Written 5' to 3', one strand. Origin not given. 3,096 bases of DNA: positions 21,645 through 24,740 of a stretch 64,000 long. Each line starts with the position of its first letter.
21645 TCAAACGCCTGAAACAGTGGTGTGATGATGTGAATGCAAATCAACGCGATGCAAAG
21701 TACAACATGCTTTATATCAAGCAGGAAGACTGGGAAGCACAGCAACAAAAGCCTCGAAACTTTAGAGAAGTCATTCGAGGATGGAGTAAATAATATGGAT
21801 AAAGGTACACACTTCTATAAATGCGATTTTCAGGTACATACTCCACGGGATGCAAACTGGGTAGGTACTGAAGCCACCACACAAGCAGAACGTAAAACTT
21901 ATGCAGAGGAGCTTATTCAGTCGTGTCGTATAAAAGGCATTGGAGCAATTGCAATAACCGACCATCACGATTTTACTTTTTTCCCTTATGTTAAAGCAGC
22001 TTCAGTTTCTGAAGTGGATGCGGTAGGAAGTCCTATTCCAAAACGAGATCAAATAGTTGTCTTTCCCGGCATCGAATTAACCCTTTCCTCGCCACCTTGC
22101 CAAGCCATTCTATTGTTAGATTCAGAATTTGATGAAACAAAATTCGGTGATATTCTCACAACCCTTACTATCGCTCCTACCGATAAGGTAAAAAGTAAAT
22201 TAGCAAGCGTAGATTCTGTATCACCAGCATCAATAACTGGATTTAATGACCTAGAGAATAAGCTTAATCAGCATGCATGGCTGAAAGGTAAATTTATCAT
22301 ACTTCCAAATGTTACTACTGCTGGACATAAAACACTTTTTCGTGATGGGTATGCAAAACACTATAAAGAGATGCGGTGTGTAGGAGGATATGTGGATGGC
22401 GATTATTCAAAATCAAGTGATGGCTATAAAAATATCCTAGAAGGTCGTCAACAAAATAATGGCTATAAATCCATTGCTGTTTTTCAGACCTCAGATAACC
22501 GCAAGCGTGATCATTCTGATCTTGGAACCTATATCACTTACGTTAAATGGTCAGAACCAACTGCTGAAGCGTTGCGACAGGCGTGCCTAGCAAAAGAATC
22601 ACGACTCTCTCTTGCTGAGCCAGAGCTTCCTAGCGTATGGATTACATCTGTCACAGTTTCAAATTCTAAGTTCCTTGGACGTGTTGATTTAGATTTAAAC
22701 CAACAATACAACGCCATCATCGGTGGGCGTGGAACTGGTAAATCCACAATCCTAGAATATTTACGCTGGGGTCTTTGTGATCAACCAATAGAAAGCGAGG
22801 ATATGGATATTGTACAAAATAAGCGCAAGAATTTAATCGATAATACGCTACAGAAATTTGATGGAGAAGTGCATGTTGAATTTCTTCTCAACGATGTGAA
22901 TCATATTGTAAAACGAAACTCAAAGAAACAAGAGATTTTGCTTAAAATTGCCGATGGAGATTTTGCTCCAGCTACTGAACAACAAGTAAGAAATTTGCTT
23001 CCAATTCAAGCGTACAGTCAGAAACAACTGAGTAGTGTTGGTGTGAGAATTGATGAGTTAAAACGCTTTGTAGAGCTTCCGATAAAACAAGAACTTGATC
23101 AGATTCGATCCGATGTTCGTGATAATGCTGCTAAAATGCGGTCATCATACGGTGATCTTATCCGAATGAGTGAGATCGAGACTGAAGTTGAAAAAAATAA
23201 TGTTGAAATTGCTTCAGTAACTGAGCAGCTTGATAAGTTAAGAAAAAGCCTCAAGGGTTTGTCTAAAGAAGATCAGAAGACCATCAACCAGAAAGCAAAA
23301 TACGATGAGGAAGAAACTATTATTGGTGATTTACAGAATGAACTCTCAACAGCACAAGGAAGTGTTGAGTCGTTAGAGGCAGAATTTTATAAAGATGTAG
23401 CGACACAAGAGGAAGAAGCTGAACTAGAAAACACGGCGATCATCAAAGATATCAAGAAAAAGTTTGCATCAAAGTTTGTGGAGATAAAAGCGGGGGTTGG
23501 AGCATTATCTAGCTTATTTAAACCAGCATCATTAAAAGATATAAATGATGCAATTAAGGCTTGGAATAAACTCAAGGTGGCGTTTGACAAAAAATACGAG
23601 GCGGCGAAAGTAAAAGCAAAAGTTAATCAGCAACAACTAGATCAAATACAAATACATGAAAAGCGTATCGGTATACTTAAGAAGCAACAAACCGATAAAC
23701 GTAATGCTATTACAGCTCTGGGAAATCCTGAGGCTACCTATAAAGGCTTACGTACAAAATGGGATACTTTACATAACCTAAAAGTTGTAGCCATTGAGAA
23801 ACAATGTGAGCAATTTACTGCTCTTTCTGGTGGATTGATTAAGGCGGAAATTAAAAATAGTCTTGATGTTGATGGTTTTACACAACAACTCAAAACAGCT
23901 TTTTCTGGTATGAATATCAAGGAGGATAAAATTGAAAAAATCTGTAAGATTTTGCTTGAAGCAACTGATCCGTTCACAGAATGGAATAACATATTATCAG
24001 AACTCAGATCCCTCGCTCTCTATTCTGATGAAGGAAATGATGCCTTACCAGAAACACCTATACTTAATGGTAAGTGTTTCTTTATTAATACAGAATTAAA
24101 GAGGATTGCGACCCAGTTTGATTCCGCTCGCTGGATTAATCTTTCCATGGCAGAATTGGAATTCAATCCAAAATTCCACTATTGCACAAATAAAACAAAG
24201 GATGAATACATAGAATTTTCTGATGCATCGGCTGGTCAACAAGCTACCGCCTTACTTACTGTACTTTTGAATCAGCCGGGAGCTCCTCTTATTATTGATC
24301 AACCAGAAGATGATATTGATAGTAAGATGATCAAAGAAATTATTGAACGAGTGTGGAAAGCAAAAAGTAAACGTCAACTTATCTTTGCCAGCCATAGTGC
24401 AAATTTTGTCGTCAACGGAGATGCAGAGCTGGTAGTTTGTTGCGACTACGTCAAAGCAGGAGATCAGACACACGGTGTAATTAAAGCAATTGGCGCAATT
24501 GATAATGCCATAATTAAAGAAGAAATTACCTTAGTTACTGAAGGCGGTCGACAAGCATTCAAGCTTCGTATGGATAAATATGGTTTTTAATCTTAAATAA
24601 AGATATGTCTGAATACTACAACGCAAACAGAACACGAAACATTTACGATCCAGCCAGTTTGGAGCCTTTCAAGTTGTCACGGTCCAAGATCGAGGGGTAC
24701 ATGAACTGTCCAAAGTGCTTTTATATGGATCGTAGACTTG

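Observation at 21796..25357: Two-gene candidate anti-phage module: a PHP-phosphoesterase/SMC-like ATPase fusion plus a Cas4/RecB-like nuclease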

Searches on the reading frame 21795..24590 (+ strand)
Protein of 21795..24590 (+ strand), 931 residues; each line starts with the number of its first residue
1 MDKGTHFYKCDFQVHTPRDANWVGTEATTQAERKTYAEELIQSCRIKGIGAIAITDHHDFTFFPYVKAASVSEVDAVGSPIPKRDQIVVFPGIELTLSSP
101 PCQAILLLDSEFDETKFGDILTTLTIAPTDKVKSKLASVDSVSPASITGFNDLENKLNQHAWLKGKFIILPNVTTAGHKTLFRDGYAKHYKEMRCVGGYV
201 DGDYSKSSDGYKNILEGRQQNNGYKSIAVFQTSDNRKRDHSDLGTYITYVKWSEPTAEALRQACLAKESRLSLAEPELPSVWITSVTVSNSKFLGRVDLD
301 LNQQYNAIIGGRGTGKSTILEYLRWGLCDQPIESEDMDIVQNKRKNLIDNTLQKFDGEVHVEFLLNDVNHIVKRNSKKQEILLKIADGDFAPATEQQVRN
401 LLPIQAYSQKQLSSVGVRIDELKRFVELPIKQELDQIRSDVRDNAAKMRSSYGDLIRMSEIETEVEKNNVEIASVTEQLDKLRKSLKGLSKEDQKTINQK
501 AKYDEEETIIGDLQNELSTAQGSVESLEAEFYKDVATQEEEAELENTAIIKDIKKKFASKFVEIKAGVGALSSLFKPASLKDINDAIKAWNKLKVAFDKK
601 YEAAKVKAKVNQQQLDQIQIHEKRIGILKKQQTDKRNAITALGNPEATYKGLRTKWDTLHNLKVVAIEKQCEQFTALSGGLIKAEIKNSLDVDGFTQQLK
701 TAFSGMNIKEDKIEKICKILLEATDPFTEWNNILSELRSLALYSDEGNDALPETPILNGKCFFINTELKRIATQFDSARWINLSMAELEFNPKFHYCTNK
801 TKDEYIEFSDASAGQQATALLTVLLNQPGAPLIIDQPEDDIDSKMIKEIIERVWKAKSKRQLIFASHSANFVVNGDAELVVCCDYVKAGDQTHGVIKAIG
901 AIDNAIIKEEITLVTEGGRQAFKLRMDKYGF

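Call 6: search_protein_families(library=pfam, proteins=[window:21795-24590:+], max_evalue=0.01)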
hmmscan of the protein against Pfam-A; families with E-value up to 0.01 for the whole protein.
window:21795-24590:+ (931 aa): 5 families
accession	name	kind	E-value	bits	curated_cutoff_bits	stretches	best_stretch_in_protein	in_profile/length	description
PF13304.12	AAA_21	-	6.6e-12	46.5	27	1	800-871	227-302/304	AAA domain, putative AbiEii toxin, Type IV TA system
PF02463.25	SMC_N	-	6.2e-09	36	40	1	283-877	2-207/220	RecF/RecN/SMC N terminal domain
PF13476.12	AAA_23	-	0.00017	22.7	27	0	286-517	2-193/201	AAA domain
PF13851.11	GAS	-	0.0049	16.7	32.3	1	430-556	21-139/200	Growth-arrest specific micro-tubule binding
PF13175.12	AAA_15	-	0.0069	16.5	32.1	0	283-594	3-266/374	AAA ATPase domain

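Call 7: search_protein_families(library=padloc, proteins=[window:21795-24590:+], max_evalue=0.01)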
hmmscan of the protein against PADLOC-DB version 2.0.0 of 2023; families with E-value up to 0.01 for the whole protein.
window:21795-24590:+ (931 aa): 23 families
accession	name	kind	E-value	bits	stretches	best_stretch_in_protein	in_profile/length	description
PDLC02208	Ppl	-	3e-41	139.5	2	798-927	766-890/894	-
PDLC02980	AriA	-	6.7e-14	50.5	1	800-871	227-302/304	-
PDLC04135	mad3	-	1.2e-11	42.8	1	283-877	2-331/374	mads_3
PDLC03859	LmuB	-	2.4e-09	34.9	2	283-378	5-91/611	-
PDLC00098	GajA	-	8.2e-09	32.7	2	283-325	3-45/534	AAA ATPase domain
PDLC04175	HEC-01A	-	4.4e-08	30.6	1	799-886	237-326/363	-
PDLC02979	AriA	-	1.9e-07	29.2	1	283-622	3-291/373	-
PDLC04164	AriA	-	3.6e-07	28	1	788-882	149-246/253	-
PDLC02335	AbiLi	-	1.5e-06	25.5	1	283-870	50-239/326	AbiLi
PDLC00102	GajA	-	1.6e-06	24.9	1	282-487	2-216/532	AAA ATPase domain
PDLC02915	ATPase-Toprim_I-B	-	4.5e-06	23.8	1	283-379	3-88/623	-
PDLC04213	HEC-02A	-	4.8e-06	24.4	1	283-489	3-187/337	-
PDLC00290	PtuA1|PtuA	-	1.7e-05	22.4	0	285-324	5-44/414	AAA ATPase domain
PDLC04178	HEC-01A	-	2.7e-05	21.4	0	280-324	6-49/399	-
PDLC04177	HEC-01A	-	3.4e-05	21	1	819-888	286-358/393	-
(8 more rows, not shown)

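Call 8: search_protein_families(library=ncbifam, proteins=[window:21795-24590:+], max_evalue=1)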
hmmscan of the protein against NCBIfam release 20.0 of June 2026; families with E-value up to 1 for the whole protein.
window:21795-24590:+ (931 aa): 25 families
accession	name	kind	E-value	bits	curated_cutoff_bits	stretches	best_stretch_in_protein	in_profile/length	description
NF045780.1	TrlF_fam_ATP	equivalog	2.9e-141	473.1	350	1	3-930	1-944/944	TrlF family AAA-like ATPase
NF042955.1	Ppl_antiphage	equivalog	1.1e-47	162.6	1000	3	802-927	758-880/882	anti-phage protein Ppl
NF045781.1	Spaf1101_AAA_ATP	equivalog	7.1e-43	147.1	475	2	784-929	685-832/836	Spaf_1101 family AAA-like ATPase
NF003034.1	PRK03918.1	equivalog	8.1e-08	30.7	700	1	283-676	3-391/878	DNA double-strand break repair ATPase Rad50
NF000355.4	ribo_prot_ABC_F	equivalog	4e-07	29.3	380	2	775-871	82-176/499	ribosomal protection-like ABC-F family protein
TIGR04521.1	ECF_ATPase_2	equivalog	2.3e-06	26.9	330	2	290-324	17-52/279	energy-coupling factor transporter ATPase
NF040873.1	AztA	equivalog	7.4e-05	22.4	220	1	808-878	117-188/191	zinc ABC transporter ATP-binding protein AztA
TIGR02857.1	CydD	equivalog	0.00022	20.3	435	1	812-876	460-524/529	thiol reductant ABC exporter subunit CydD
NF047739.1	antiphage_MADS3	equivalog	0.00025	20.4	420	2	283-323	2-41/427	methylation-associated defense system AAA family ATPase MAD3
TIGR02868.1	CydC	equivalog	0.00043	19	329.05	2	287-324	341-382/530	thiol reductant ABC exporter subunit CydC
TIGR02211.1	LolD_lipo_ex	equivalog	0.0018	17.8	307.75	1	292-331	19-57/221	lipoprotein-releasing ABC transporter ATP-binding protein LolD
NF041034.1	Rad50_Sulf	equivalog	0.0042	15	1000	2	394-553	543-702/872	DNA double-strand break repair ATPase Rad50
NF010155.0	PRK13634.1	equivalog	0.01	15.2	413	1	303-324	33-54/290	energy-coupling factor ABC transporter ATP-binding protein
TIGR00611.2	recf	equivalog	0.01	15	172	1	283-535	1-248/339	DNA replication/repair protein RecF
TIGR02966.1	phoR_proteo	equivalog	0.013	14.6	334.2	1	438-513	154-227/333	phosphate regulon sensor histidine kinase PhoR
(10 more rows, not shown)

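Call 10: search_solved_structures(query=window:21795-24590:+, max_evalue=1)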
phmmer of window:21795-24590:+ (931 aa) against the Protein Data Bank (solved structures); distinct sequences matched with E-value up to 1: 24.
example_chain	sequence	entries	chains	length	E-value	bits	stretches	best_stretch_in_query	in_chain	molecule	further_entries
8as8_A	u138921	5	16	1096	0.0021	19.5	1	464-540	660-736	JetC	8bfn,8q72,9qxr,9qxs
9nlj_U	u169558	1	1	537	0.0035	18.7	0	812-879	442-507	Uup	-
5h66_A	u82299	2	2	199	0.011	17.2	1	291-334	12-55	Chromosome partition protein Smc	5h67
4q7l_A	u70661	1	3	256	0.021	16.1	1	810-881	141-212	Uncharacterized ABC transporter ATP-binding protein TM_0288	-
4q7m_B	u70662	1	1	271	0.024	16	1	810-881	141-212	Uncharacterized ABC transporter ATP-binding protein TM_0288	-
5xg3_A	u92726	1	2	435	0.029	15.7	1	291-334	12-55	Chromosome partition protein Smc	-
9qxt_A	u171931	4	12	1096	0.035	15.4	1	464-536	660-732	JetC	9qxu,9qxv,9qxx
9ugg_A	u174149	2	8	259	0.036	15.4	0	810-869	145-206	Lantibiotic ABC transporter ATP-binding protein PsdA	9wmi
3zgx_A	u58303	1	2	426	0.048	15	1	291-334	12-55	CHROMOSOME PARTITION PROTEIN SMC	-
3qf4_B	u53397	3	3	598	0.13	13.5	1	810-881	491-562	Uncharacterized ABC transporter ATP-binding protein TM_0288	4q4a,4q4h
9n8g_A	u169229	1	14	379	0.19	13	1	718-790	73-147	Flagellin A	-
5whg_A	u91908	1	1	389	0.21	12.8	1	469-592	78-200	Protein VMS1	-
6s7p_A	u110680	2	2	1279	0.28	12.4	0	812-886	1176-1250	Phosphatidylcholine translocator ABCB4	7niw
9p7r_A1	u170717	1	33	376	0.31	12.3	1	718-786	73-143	Flagellin B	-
4q4j_B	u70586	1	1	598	0.34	12.2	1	810-881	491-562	Uncharacterized ABC transporter ATP-binding protein TM_0288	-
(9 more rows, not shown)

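Call 16: find_homologous_proteins(query=window:21795-24590:+, max_evalue=0.00001)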
Query window:21795-24590:+ (931 aa): 2410 proteins with E <= 0.00001 among 8000 candidates; the best 120 are listed.
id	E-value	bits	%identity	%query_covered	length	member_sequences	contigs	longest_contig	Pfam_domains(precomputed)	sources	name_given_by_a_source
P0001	0.0e+0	2088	100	100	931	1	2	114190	PF13476.13,PF02463.26,PF13304.13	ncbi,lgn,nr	ncbi:MAG: AAA family ATPase [Candidatus Nomurabacteria bacterium]|nr:AAA family ATPase [Candidatus N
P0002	0.0e+0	1757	83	100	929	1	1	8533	PF13476.13,PF02463.26,PF13304.13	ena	-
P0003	0.0e+0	1746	82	100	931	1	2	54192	PF13175.13,PF13476.13,PF02463.26,PF13304.13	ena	-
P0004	0.0e+0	1726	81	100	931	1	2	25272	PF13476.13,PF13304.13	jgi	jgi:chromosome segregation protein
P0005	0.0e+0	1702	81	100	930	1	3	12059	PF13476.13,PF02463.26,PF13304.13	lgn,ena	-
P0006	0.0e+0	1699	80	100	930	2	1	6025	PF13175.13,PF13476.13,PF02463.26,PF13304.13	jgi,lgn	jgi:chromosome segregation protein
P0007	0.0e+0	1689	80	100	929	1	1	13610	PF13476.13,PF02811.27,PF02463.26,PF13304.13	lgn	-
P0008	0.0e+0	1689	80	100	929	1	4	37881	PF13476.13,PF02463.26,PF13304.13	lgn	-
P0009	0.0e+0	1684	80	100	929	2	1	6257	PF18595.7,PF13476.13,PF02463.26,PF13304.13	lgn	-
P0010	0.0e+0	1674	79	100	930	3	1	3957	PF13476.13,PF13304.13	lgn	-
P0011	0.0e+0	1674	80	100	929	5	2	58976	PF13476.13,PF02463.26,PF13304.13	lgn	-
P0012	0.0e+0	1661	79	100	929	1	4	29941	PF02463.26,PF13304.13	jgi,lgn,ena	-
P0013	0.0e+0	1658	79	100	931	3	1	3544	PF13476.13,PF02463.26,PF13304.13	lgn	-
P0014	0.0e+0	1655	78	100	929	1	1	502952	PF13175.13,PF13476.13,PF13304.13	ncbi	ncbi:MAG: TrlF family AAA-like ATPase [Minisyncoccota bacterium]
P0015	0.0e+0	1655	79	100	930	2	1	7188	PF13175.13,PF13476.13,PF13304.13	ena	-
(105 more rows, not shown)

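Call 19: find_encoding_contigs(protein=P0001, flank=10000, max_places=3)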
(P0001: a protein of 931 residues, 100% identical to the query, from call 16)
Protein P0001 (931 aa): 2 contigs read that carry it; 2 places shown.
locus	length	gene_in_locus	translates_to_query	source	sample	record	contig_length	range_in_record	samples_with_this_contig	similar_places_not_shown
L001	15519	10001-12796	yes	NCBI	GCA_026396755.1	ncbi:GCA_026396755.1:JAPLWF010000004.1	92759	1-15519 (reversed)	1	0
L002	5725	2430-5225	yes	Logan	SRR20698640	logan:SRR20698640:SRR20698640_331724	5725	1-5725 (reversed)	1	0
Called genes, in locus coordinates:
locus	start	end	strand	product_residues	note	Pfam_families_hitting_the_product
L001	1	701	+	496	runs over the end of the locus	-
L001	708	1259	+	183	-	-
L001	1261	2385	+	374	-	-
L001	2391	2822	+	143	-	-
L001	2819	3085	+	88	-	-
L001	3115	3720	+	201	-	PF01510:Amidase_2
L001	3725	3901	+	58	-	-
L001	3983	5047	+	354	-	PF02661:Fic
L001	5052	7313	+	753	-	PF01555:N6_N4_Mtase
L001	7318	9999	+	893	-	PF04851:ResIII, PF19778:RE_endonuc (weak)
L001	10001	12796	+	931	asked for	PF02463:SMC_N, PF13476:AAA_23 (weak), PF13304:AAA_21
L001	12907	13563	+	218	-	PF12705:PDDEXK_1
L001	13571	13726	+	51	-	-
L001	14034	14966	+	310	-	PF00589:Phage_integrase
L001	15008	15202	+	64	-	-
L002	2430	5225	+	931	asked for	PF02463:SMC_N, PF13476:AAA_23 (weak), PF13304:AAA_21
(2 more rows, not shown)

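Call 26: find_related_loci(query=A1, collection=genome_contigs, flank=10000)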
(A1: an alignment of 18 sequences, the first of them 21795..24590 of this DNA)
Query A1 (931 aa) in genome_contigs; peptide patterns used: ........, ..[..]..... (x = any residue, [..] = any of these).
347 stretches matched a pattern; 228 encode a relative of the query (tblastn E <= 1e-3); the best 80 are kept; 80 distinct loci.
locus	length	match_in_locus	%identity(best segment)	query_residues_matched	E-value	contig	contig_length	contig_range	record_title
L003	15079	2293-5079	80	1-931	0e+0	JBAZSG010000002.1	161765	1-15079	MAG: Patescibacteria group bacterium isolate SO_2017_GW1_168 NODE_725_length_161765_cov_2.499957_OW334_2017, whole genom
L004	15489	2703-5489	80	1-931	0e+0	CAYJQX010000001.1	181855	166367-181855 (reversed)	MAG TPA_asm: uncultured Candidatus Saccharibacteria bacterium isolate ERP125453_co1_27 genome assembly, contig: NODE_17_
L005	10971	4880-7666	80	1-931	0e+0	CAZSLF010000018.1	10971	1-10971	MAG TPA_asm: uncultured Candidatus Saccharibacteria bacterium isolate SRP286056_co1_598 genome assembly, contig: NODE_76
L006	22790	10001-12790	78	1-931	0e+0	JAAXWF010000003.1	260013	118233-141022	MAG: candidate division WWE3 bacterium isolate W9_Combined_metabat1_117 W9_Combined_metabat1_117_NODE_17, whole genome s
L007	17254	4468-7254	80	1-931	0e+0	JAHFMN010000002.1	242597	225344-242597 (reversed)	MAG: Candidatus Kaiserbacteria bacterium isolate nzgw458 NODE_29_length_242598_cov_7.204127, whole genome shotgun sequen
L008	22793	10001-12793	78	1-931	0e+0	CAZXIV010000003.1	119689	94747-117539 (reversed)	MAG TPA_asm: uncultured Candidatus Peribacteria bacterium isolate SRP301943_co5_7 genome assembly, contig: NODE_18_lengt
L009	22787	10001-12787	79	1-931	0e+0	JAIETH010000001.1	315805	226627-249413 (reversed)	MAG: Patescibacteria group bacterium isolate time.spades.CONCOCT.1kb_028 c_000000000002, whole genome shotgun sequence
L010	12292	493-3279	78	1-931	0e+0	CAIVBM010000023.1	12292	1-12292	uncultured bacterium isolate AM-lipid-01-D10_bin-0933 genome assembly, contig: bin-0933:23/54, whole genome shotgun sequ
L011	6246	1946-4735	76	1-931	0e+0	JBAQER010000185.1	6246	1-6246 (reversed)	MAG: Bradyrhizobium sp. isolate MFD12017_ilm_asm_bin10 k127_43475, whole genome shotgun sequence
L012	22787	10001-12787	76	1-931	0e+0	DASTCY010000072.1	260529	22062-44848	MAG TPA_asm: Candidatus Sulfotelmatobacter sp. isolate SMAG_U805 k141_318385, whole genome shotgun sequence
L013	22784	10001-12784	68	2-931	0e+0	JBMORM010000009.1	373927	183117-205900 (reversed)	MAG: Patescibacteria group bacterium isolate Betzabe_MAG180 MAG180_9, whole genome shotgun sequence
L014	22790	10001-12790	64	1-931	0e+0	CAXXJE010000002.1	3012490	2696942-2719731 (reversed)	MAG: Melioribacteraceae bacterium isolate 0e482c3f-fd6f-4299-bd25-db1c54be0b18 genome assembly, contig: contig_2, whole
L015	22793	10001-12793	64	1-931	0e+0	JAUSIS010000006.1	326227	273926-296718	MAG: bacterium isolate E14_metabat.bin.267 E14_k141_1210647, whole genome shotgun sequence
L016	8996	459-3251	64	1-931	0e+0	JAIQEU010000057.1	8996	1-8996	MAG: Terriglobia bacterium isolate SRVP_1 SR-VP_26_10_2019_1_90cm_scaffold_6731, whole genome shotgun sequence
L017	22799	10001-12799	60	1-931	0e+0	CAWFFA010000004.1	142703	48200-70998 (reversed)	MAG: uncultured Verrucomicrobiae bacterium isolate MFD05521.bin.2.89 genome assembly, contig: contig_118378, whole genom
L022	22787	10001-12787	71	1-931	0e+0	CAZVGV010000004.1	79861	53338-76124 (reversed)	MAG TPA_asm: uncultured Gammaproteobacteria bacterium isolate SRP219642_co6_390 genome assembly, contig: NODE_152_length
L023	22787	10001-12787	80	1-931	0e+0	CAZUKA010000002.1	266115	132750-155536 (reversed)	MAG TPA_asm: uncultured Gammaproteobacteria bacterium isolate SRP239054_co1_60 genome assembly, contig: NODE_17_length_2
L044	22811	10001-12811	45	1-931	0e+0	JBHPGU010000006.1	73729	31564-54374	Candidatus Omnitrophota bacterium isolate SAG AM-311-N09 NODE_6_length_73729_cov_30.496050, whole genome shotgun sequenc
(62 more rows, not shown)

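Call 52: search_solved_structures(query=A1, max_evalue=0.01)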
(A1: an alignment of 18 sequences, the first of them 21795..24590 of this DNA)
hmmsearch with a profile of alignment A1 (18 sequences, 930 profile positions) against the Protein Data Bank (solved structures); distinct sequences matched with E-value up to 0.01: 2.
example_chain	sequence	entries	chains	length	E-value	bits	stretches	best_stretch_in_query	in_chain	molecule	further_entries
5h66_A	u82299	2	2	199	0.0039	18.7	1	292-334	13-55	Chromosome partition protein Smc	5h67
3zgx_A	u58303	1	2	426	0.0052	18.3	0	292-544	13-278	CHROMOSOME PARTITION PROTEIN SMC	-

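Call 55: search_dna_similar(query=window:21795-24590:+, collection=phages, mode=protein, max_rows=15)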
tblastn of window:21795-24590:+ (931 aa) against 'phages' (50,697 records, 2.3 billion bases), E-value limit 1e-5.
Records with a match: 7; places in all: 7; records where one place covers at least 80% of the query: 0.
Best place of each record, by identity: <60% 7.
By first word of the organism name: Listeria 2; Yersinia 2; Streptococcus 1; Vibrio 1; Microcystis 1.
By host as written in the record: Listeria monocytogenes 2; Yersinia enterocolitica 2; Streptococcus suis ZKB4 1; Vibrio cyclitrophicus 10N.286.54.E11 1; Microcystis wesenbergii 1.
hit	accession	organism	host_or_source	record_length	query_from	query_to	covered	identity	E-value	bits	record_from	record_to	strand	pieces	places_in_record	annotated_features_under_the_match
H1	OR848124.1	Listeria phage LM 4-14-1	Listeria monocytogenes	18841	1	931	51%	28.2%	7e-15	160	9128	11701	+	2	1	record has no annotation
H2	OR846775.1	Listeria phage LM 4-11-1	Listeria monocytogenes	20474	1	931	51%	28.2%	7e-15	160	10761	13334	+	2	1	record has no annotation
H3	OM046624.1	Yersinia phage vB_YenM_42.18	Yersinia enterocolitica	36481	795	929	15%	36.5%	3e-14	84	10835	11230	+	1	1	chromosome partition protein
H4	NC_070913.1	Yersinia phage vB_YenM_42.18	Yersinia enterocolitica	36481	795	929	15%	36.5%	3e-14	84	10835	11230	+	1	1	chromosome partition protein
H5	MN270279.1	Streptococcus phage phi-SsuZKB4_rum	Streptococcus suis ZKB4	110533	788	929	15%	34.5%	3e-13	81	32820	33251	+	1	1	hypothetical protein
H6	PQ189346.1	Vibrio phage 10N.286.54.E11_PE001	Vibrio cyclitrophicus 10N.286.54.E11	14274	807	931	13%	36.2%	3e-15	87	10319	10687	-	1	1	hypothetical protein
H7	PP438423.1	Microcystis phage Mwe-JY31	Microcystis wesenbergii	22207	812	931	13%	31.2%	4e-11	74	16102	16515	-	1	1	hypothetical protein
